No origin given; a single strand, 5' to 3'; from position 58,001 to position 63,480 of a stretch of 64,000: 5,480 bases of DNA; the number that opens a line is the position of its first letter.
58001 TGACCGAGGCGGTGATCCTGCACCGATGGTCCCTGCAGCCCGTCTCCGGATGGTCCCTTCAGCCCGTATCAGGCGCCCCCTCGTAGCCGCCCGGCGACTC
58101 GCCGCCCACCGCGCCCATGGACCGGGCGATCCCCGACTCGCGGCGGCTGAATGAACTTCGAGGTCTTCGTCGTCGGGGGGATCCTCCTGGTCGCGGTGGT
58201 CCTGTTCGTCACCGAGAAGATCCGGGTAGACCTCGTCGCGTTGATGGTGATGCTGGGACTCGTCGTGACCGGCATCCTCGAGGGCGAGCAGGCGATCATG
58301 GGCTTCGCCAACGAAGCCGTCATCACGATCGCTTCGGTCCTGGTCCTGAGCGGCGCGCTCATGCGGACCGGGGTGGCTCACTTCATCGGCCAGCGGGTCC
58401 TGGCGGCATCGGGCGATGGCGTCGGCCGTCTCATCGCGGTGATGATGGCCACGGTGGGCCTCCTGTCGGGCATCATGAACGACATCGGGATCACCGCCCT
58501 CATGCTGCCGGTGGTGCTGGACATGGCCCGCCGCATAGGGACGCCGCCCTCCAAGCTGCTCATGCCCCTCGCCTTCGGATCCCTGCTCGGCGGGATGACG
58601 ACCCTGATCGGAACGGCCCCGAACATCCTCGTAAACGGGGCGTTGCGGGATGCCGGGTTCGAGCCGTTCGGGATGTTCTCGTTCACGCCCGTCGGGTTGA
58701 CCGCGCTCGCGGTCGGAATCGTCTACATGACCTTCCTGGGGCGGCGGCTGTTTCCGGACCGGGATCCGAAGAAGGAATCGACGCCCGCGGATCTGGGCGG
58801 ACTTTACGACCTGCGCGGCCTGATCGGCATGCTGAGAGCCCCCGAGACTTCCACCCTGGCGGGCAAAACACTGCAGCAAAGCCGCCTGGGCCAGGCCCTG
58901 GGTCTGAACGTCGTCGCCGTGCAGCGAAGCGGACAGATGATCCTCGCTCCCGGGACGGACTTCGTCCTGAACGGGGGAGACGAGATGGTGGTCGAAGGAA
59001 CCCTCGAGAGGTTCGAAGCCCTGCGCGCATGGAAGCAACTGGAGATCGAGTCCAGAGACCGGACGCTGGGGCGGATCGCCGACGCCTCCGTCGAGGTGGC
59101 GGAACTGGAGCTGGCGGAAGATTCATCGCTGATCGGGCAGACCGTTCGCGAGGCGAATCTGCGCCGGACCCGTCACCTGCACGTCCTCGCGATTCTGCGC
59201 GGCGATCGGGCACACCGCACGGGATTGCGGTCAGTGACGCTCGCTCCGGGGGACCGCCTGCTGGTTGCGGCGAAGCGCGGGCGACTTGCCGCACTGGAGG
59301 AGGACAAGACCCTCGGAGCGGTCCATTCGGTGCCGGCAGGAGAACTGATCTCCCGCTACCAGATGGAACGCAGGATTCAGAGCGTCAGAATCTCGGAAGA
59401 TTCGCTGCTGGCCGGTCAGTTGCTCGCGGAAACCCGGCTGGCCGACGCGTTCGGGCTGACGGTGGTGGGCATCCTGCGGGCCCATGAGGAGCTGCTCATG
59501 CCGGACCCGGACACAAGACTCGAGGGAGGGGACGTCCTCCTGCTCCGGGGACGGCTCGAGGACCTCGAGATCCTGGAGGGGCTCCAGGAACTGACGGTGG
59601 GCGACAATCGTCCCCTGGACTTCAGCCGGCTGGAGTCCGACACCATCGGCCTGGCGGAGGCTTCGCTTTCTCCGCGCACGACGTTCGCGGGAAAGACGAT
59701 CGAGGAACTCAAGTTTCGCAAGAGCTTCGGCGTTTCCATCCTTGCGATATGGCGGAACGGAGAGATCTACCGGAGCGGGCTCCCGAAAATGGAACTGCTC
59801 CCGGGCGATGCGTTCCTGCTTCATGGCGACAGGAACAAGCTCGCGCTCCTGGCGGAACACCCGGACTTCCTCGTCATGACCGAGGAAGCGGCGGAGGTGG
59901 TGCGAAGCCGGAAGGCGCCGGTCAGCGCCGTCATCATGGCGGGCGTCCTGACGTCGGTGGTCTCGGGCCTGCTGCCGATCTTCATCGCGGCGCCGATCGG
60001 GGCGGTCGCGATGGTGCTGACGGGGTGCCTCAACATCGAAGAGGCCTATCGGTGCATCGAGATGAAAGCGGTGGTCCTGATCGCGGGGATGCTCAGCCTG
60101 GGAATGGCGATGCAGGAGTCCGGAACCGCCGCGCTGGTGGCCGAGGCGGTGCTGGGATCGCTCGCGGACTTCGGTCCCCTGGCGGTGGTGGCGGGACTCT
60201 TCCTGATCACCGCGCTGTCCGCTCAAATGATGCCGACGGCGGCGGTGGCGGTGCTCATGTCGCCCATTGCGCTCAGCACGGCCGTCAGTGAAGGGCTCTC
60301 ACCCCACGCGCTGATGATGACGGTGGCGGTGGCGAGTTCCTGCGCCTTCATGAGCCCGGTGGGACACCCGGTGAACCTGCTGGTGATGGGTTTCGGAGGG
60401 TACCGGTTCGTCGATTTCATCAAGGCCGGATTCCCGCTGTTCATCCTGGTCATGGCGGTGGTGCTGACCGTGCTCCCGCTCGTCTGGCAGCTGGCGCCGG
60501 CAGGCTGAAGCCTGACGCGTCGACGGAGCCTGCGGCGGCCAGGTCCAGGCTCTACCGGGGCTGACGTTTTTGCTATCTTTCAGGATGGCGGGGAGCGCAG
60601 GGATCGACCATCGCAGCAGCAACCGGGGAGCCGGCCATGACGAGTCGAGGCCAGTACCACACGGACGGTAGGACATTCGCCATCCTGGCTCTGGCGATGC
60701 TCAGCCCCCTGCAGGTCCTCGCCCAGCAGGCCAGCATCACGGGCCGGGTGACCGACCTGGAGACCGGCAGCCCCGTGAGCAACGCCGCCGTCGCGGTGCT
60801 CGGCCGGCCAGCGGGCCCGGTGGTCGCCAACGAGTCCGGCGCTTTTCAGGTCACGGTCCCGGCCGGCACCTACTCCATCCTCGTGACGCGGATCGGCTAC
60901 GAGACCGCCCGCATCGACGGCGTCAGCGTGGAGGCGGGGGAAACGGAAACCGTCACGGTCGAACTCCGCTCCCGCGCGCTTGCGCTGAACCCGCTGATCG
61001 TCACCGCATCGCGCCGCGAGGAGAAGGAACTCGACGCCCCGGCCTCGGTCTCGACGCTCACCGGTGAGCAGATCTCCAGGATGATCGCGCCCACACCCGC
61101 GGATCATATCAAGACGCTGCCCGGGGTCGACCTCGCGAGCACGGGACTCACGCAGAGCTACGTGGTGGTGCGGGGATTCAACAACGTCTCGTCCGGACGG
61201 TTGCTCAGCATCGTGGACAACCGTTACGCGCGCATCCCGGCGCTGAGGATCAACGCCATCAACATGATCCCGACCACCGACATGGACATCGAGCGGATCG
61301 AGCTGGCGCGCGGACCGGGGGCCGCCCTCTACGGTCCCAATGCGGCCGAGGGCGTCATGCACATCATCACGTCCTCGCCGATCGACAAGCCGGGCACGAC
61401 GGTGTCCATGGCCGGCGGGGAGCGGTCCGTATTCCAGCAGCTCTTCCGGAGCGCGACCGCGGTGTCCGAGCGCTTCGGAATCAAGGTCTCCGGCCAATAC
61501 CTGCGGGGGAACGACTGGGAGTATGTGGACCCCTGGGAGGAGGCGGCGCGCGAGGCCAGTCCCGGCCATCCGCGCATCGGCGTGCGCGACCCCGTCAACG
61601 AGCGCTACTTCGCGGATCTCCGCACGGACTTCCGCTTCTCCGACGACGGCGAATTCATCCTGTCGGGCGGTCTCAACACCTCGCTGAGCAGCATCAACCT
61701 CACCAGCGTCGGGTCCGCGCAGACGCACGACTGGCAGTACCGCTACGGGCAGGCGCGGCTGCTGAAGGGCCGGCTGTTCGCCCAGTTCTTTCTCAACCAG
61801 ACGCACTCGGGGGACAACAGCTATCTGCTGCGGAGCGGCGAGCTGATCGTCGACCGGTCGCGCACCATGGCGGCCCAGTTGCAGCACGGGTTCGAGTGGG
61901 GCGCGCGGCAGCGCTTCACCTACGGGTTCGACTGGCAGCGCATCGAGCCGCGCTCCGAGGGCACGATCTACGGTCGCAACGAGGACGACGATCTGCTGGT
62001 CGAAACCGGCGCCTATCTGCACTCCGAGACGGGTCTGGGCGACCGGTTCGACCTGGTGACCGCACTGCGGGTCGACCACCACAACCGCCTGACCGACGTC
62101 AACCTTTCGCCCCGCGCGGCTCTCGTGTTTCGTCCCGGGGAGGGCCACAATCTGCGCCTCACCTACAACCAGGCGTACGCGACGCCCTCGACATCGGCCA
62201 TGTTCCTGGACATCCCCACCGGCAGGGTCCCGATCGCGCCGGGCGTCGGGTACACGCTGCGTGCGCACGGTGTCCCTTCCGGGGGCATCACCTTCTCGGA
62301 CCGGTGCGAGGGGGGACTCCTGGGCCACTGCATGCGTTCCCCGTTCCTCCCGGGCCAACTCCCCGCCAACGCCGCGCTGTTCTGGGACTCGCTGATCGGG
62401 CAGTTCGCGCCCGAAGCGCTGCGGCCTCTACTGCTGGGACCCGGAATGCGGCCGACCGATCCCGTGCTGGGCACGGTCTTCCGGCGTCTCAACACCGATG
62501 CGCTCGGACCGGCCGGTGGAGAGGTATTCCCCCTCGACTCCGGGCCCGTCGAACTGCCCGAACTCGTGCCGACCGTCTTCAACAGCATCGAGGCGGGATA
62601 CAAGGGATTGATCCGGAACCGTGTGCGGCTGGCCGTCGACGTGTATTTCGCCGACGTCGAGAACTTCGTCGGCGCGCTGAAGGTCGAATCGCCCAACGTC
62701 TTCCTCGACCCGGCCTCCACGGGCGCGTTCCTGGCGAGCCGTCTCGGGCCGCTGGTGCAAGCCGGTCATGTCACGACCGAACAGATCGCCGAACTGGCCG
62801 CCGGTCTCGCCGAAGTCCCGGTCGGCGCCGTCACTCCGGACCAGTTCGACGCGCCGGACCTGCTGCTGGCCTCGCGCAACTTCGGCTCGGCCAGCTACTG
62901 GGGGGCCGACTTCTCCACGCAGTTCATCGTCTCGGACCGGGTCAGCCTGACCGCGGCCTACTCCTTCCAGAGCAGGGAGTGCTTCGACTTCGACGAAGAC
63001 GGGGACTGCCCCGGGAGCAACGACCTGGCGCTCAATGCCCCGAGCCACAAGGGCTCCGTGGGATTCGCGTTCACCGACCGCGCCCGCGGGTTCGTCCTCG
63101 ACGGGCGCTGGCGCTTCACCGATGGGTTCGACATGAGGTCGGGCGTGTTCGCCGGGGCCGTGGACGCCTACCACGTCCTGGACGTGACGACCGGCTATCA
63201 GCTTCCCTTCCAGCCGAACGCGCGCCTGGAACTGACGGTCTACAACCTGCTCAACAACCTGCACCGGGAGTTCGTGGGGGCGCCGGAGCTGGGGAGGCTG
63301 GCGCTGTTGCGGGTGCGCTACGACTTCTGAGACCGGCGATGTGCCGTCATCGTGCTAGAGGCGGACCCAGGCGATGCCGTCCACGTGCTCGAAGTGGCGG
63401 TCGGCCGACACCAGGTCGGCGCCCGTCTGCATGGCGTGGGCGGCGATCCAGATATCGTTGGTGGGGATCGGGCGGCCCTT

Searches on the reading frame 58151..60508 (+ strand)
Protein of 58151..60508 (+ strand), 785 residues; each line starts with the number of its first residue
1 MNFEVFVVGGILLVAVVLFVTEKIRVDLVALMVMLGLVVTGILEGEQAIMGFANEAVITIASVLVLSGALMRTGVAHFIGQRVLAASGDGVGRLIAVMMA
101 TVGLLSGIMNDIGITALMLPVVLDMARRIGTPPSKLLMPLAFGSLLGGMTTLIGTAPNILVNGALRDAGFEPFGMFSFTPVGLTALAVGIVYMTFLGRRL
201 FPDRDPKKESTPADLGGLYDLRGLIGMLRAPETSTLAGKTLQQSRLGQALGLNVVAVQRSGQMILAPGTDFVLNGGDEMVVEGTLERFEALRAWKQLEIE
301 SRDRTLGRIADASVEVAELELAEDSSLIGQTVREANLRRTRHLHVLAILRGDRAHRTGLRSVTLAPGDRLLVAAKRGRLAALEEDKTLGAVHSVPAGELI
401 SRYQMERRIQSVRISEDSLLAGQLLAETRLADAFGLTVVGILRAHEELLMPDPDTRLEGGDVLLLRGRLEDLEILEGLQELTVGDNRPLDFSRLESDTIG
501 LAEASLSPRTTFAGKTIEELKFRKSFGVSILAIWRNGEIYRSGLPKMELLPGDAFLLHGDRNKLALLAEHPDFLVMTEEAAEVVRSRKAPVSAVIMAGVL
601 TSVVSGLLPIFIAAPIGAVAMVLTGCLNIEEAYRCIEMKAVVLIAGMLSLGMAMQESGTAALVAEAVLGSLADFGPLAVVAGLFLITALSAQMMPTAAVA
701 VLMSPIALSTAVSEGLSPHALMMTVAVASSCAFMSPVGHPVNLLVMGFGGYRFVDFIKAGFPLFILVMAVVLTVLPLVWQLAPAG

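Call 14: search_protein_families(library=pfam, proteins=[window:58151-60508:+], max_evalue=0.001)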
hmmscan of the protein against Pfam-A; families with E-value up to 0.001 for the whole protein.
window:58151-60508:+ (785 aa): 3 families
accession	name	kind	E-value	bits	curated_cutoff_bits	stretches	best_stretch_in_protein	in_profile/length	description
PF03600.22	CitMHS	-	1.7e-94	317.1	31.9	2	16-726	1-334/336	Citrate transporter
PF02080.26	TrkA_C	-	1.5e-50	169.4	27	4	411-473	3-64/71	TrkA-C domain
PF00939.25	Na_sulph_symp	-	1.7e-14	54.2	27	2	10-164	274-435/472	Sodium:sulfate symporter transmembrane region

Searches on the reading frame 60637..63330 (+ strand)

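Call 14: search_protein_families(library=pfam, proteins=[window:60637-63330:+], max_evalue=0.001)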
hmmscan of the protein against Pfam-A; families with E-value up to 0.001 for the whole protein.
window:60637-63330:+ (897 aa): 4 families
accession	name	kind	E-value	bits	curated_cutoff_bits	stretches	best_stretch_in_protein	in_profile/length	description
PF00593.30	TonB_dep_Rec_b-barrel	-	2.6e-25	90.6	27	2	321-525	60-252/436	TonB dependent receptor-like, beta-barrel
PF13620.12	CarboxypepD_reg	-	5.2e-16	59.2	32.3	1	33-110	1-81/82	Carboxypeptidase regulatory-like domain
PF07715.20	Plug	-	7e-16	59.1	23.9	1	132-240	3-107/107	TonB-dependent Receptor Plug Domain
PF13715.12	CarbopepD_reg_2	-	2.5e-11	43.9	32.2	1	34-122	1-88/88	CarboxypepD_reg-like domain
